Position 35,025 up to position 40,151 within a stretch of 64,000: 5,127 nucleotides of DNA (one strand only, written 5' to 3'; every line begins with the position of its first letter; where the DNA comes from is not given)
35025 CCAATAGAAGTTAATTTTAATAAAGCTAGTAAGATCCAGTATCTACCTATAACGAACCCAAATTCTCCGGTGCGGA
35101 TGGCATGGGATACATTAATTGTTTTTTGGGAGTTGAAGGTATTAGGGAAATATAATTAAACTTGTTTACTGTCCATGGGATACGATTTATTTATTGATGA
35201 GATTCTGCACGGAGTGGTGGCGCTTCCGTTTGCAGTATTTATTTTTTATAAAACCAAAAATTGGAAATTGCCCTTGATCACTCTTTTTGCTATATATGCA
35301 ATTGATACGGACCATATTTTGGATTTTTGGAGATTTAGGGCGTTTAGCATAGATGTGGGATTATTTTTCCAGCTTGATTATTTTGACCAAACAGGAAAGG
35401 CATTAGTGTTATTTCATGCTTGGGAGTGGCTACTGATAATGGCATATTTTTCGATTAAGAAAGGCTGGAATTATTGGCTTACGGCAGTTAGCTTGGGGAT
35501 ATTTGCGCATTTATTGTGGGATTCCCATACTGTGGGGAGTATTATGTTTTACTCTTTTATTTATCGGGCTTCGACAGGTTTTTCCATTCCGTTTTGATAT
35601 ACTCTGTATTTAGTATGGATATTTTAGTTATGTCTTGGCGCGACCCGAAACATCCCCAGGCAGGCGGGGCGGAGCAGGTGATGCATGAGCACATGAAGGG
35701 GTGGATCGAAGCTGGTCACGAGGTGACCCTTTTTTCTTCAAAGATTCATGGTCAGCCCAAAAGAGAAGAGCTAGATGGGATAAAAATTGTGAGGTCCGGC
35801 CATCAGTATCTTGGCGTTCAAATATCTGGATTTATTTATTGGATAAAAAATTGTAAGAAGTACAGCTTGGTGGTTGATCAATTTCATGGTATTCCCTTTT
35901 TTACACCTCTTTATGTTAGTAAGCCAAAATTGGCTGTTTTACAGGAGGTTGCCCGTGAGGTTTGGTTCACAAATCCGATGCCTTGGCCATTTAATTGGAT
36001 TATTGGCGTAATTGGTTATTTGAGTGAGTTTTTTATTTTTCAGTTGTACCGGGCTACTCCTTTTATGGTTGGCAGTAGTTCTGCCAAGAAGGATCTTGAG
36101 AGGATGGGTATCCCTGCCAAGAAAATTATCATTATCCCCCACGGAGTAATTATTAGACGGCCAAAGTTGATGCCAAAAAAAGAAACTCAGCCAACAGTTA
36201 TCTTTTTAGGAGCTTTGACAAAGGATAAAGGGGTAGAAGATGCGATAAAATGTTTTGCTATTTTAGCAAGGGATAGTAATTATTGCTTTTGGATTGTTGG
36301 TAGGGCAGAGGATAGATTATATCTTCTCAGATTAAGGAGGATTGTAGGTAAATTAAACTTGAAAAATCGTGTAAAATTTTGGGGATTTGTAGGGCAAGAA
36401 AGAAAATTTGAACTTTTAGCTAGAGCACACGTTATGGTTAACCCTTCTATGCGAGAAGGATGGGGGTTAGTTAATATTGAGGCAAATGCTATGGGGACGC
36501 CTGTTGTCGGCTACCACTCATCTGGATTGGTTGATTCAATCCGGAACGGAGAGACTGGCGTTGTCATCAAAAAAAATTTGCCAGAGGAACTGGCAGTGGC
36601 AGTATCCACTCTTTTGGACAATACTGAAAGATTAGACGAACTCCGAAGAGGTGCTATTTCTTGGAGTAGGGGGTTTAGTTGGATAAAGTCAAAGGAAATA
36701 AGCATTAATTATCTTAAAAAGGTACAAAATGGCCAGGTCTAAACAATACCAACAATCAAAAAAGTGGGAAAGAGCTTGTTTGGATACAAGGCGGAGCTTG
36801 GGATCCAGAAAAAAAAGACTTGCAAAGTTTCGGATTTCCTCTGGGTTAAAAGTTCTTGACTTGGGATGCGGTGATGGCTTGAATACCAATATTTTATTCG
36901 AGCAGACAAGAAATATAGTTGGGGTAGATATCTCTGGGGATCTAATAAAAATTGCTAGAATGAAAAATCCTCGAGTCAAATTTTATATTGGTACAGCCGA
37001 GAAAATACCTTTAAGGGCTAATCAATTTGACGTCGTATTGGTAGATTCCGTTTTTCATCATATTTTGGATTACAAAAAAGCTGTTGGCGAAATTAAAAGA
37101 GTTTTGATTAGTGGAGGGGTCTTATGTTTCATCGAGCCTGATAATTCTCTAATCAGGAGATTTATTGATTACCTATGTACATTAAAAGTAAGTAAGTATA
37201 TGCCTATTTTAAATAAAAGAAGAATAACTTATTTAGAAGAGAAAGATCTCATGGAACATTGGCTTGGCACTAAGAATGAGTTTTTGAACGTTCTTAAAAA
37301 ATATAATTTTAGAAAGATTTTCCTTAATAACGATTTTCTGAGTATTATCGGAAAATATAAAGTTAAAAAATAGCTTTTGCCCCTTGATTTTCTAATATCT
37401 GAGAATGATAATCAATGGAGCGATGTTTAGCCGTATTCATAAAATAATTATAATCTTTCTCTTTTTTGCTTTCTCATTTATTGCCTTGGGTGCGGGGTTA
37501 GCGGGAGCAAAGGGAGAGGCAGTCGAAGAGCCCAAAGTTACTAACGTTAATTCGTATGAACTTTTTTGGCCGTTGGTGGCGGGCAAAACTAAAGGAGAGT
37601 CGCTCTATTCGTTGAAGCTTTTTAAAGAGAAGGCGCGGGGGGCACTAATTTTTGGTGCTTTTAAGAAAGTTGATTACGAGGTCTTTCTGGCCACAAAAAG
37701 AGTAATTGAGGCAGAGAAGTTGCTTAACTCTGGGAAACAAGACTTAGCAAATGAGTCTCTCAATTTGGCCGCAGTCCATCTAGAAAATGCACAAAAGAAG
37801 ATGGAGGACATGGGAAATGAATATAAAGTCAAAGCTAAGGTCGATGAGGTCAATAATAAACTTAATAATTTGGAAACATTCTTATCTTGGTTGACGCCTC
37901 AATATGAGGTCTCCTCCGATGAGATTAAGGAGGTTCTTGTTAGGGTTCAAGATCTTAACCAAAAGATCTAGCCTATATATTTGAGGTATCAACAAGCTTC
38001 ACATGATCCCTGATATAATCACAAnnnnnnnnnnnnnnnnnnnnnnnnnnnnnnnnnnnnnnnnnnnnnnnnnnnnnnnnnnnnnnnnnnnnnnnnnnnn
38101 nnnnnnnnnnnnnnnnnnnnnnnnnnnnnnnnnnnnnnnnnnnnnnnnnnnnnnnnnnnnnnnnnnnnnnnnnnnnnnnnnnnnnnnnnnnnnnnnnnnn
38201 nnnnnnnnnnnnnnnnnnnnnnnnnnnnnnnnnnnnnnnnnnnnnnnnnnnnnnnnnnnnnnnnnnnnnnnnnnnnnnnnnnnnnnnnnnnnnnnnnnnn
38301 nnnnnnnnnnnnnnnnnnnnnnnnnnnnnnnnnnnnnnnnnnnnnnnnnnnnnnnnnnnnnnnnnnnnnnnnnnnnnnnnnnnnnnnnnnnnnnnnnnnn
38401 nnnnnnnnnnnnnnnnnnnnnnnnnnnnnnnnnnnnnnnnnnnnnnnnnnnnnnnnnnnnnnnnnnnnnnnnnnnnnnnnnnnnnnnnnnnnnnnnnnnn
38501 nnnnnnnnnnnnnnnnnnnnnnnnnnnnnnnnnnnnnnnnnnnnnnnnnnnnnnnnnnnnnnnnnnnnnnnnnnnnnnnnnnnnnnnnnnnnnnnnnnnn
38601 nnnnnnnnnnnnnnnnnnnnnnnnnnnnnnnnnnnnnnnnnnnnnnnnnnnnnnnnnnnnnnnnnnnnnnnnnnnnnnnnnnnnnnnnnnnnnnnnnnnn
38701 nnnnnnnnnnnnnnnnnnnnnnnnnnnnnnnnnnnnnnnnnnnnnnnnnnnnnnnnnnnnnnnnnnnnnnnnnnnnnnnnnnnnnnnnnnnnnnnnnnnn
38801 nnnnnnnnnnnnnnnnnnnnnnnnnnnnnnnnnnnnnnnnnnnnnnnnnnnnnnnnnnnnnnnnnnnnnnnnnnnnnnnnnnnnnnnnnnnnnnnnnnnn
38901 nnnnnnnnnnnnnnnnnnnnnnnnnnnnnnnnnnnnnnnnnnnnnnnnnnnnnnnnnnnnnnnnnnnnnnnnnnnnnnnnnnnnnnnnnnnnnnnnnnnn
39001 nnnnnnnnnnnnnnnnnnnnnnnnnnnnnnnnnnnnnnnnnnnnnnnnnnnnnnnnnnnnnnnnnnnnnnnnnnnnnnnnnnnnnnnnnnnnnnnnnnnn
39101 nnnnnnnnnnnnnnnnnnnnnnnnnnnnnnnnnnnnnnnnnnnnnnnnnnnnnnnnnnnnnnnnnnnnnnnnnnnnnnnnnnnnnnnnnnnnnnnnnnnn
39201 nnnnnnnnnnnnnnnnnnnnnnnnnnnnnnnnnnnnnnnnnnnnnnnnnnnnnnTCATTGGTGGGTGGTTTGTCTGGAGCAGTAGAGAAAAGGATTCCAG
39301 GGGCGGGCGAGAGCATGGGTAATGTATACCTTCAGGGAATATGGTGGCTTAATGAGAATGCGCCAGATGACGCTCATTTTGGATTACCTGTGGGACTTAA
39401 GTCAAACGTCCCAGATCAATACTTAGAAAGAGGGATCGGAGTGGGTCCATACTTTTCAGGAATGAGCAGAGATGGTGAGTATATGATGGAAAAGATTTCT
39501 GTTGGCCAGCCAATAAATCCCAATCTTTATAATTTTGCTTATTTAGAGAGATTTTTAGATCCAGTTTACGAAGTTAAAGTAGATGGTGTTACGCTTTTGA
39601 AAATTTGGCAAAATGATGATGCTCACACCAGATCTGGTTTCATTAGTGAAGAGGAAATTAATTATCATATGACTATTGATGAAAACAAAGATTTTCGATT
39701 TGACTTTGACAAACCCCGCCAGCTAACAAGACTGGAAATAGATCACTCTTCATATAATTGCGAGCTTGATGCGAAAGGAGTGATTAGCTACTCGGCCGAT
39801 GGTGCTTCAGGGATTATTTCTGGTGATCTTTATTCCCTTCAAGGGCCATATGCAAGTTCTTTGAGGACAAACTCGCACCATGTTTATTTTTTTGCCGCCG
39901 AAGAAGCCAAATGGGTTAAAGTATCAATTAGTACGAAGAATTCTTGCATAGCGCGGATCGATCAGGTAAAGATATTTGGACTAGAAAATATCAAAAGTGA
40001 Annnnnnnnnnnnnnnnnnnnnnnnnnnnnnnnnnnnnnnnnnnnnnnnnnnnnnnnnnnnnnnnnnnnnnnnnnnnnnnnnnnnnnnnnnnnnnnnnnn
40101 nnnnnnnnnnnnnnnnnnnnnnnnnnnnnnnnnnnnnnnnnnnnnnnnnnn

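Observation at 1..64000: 64 kb glycosylation supercluster with at least 16 GT-C membrane transferases and at least 4 polyprenol-P-sugar synthases: a candidate ALG-like extracytoplasmic assembly line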

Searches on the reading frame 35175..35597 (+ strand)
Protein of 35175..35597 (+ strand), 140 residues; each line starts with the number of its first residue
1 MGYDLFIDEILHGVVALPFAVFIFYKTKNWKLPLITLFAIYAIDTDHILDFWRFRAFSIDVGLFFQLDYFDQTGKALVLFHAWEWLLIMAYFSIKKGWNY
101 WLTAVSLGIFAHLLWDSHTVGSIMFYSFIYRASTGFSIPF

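Call 90: search_protein_families(library=pfam, proteins=[window:35175-35597:+], max_evalue=1)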
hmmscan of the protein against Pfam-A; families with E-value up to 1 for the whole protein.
window:35175-35597:+ (140 aa): 3 families
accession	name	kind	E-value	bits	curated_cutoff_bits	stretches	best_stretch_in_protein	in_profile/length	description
PF20532.3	DUF6747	-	0.0037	18.1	27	1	114-137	31-54/55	Family of unknown function (DUF6747)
PF00882.24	Zn_dep_PLPC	-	0.02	15.2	26.8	1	75-119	51-96/167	Zinc dependent phospholipase C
PF19617.4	DUF6122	-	0.15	13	27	1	12-71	11-68/102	Family of unknown function (DUF6122)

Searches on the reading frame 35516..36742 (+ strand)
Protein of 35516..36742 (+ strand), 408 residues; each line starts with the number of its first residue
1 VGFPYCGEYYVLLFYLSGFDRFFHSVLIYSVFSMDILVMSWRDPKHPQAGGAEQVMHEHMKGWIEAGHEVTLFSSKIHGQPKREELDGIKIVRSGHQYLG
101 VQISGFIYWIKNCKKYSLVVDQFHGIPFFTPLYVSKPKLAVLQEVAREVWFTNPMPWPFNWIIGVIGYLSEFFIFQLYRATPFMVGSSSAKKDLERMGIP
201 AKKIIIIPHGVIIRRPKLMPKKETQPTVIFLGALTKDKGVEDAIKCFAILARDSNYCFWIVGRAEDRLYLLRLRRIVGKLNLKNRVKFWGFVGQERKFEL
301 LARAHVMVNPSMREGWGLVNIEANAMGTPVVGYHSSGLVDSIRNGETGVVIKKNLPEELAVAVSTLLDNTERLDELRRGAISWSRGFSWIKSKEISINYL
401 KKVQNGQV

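Call 6: search_protein_families(library=pfam, proteins=[window:35516-36742:+], max_evalue=0.001)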
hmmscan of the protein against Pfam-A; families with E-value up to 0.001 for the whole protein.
window:35516-36742:+ (408 aa): 5 families
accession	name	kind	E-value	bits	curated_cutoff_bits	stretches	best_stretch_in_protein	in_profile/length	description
PF00534.26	Glycos_transf_1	-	1.8e-34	119.2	26.4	1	220-381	10-170/172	Glycosyl transferases group 1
PF13692.12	Glyco_trans_1_4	-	3.9e-28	98.9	27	1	226-369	2-142/142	Glycosyl transferases group 1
PF20706.3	GT4-conflict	-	1.3e-13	51.1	26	1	215-345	187-323/385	Family 4 Glycosyltransferase in conflict systems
PF13439.12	Glyco_transf_4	-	3.1e-09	37.5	28.5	1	50-212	2-167/170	Glycosyltransferase Family 4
PF13524.12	Glyco_trans_1_2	-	0.00026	21.4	25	1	275-379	18-124/144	Glycosyl transferase-like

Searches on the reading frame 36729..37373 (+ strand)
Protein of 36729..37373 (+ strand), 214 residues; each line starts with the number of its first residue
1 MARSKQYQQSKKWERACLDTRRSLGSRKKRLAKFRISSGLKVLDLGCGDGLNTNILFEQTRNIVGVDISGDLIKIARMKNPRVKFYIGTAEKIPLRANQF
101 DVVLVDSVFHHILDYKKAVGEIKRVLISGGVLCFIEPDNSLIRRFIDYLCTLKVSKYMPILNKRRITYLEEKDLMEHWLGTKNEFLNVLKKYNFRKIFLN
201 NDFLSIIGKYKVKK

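Call 7: search_protein_families(library=pfam, proteins=[window:36729-37373:+], max_evalue=0.001)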
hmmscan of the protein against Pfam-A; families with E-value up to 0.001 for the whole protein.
window:36729-37373:+ (214 aa): 8 families
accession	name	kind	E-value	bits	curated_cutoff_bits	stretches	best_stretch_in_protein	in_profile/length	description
PF08241.18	Methyltransf_11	-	3e-24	85.9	21.2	1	43-134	1-95/95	Methyltransferase domain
PF13847.12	Methyltransf_31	-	2.5e-20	73.1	27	1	36-142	1-119/145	Methyltransferase domain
PF13649.12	Methyltransf_25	-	7.2e-19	68.7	27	1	42-130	1-97/97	Methyltransferase domain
PF13489.12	Methyltransf_23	-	1.6e-15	57.6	27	1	22-201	7-157/164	Methyltransferase domain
PF08242.18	Methyltransf_12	-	1.9e-13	51.4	30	1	43-132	1-98/98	Methyltransferase domain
PF01209.24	Ubie_methyltran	-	7.6e-11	42.2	20.1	1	37-140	46-157/233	ubiE/COQ5 methyltransferase family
PF01728.25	FtsJ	-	4.2e-05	24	24.1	1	31-108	13-100/181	FtsJ-like methyltransferase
PF00398.26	RrnaAD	-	0.00036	20.1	24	1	31-83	23-78/263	Ribosomal RNA adenine dimethylase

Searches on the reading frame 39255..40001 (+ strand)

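Call 90: search_protein_families(library=pfam, proteins=[window:39255-40001:+], max_evalue=1)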
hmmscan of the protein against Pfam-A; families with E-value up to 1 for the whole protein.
seq(249 aa): 1 family
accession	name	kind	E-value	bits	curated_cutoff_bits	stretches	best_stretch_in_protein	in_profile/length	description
PF08534.16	Redoxin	-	0.04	14.1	26.6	1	108-183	59-134/148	Redoxin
